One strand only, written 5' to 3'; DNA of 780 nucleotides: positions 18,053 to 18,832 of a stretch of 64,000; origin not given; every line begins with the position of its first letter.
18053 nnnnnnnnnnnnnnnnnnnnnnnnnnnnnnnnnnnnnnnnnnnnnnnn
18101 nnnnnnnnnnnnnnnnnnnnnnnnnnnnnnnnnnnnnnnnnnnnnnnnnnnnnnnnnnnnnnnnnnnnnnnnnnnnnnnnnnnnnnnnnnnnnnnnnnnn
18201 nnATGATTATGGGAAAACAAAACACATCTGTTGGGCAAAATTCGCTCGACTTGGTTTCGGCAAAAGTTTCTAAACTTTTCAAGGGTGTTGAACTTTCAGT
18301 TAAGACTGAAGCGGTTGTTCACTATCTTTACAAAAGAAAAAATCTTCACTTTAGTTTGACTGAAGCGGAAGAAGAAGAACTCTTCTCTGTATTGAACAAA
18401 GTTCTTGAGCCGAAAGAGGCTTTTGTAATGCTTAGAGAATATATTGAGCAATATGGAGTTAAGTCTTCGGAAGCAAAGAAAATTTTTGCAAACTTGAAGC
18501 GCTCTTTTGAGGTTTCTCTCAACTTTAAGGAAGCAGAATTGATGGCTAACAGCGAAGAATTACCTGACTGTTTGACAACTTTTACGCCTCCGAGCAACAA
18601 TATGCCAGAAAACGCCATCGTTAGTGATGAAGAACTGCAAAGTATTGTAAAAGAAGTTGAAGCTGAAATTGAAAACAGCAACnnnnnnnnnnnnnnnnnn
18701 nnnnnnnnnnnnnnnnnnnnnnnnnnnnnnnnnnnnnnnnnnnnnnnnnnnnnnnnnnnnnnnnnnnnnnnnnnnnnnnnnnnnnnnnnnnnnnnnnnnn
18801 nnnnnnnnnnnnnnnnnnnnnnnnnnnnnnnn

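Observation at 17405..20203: Tandem duplication of a complete three-gene module (lipoprotein / leader RNA / divergent ORF / terminator)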

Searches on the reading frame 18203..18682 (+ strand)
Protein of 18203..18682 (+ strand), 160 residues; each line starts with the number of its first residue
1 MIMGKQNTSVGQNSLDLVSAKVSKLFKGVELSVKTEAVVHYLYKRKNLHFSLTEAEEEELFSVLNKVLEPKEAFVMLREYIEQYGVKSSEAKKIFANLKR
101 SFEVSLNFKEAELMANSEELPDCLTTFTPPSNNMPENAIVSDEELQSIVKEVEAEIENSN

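Call 12: search_protein_families(library=pfam, proteins=[window:18203-18682:+], max_evalue=1)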
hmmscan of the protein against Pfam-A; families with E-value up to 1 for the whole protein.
seq(160 aa): 2 families
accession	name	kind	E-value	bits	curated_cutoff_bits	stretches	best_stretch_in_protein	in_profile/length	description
PF15603.11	Imm74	-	0.14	12.7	27.1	1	136-158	50-72/80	Immunity protein 74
PF01930.23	Cas_Cas4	-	0.25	11.9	22.7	0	32-68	96-132/160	Domain of unknown function DUF83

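Call 55: find_homologous_proteins(query=A8, max_evalue=0.01)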
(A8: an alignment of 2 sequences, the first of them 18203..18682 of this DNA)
Query A8 (2 sequences) (160 aa, profile of the alignment): 3 proteins with E <= 0.01 among 1257 candidates.
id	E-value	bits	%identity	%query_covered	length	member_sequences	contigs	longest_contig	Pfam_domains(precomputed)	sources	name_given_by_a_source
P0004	1.1e-123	429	32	57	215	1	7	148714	-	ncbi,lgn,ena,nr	ncbi:MAG: hypothetical protein IKW58_03185 [Alphaproteobacteria bacterium]|nr:hypothetical protein [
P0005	4.5e-83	296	38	56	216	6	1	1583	-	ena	-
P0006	1.3e-70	255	100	99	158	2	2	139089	-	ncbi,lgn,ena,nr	ncbi:MAG: hypothetical protein IKW58_03175 [Alphaproteobacteria bacterium]|nr:hypothetical protein [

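Call 56: find_encoding_contigs(protein=P0005, flank=3000, max_places=4)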
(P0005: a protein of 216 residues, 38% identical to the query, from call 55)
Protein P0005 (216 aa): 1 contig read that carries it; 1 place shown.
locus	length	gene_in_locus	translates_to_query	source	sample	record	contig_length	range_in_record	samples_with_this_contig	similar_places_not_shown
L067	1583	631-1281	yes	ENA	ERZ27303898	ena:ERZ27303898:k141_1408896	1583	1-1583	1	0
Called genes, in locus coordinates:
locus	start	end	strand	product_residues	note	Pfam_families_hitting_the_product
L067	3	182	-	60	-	?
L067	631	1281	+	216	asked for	-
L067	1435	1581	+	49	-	?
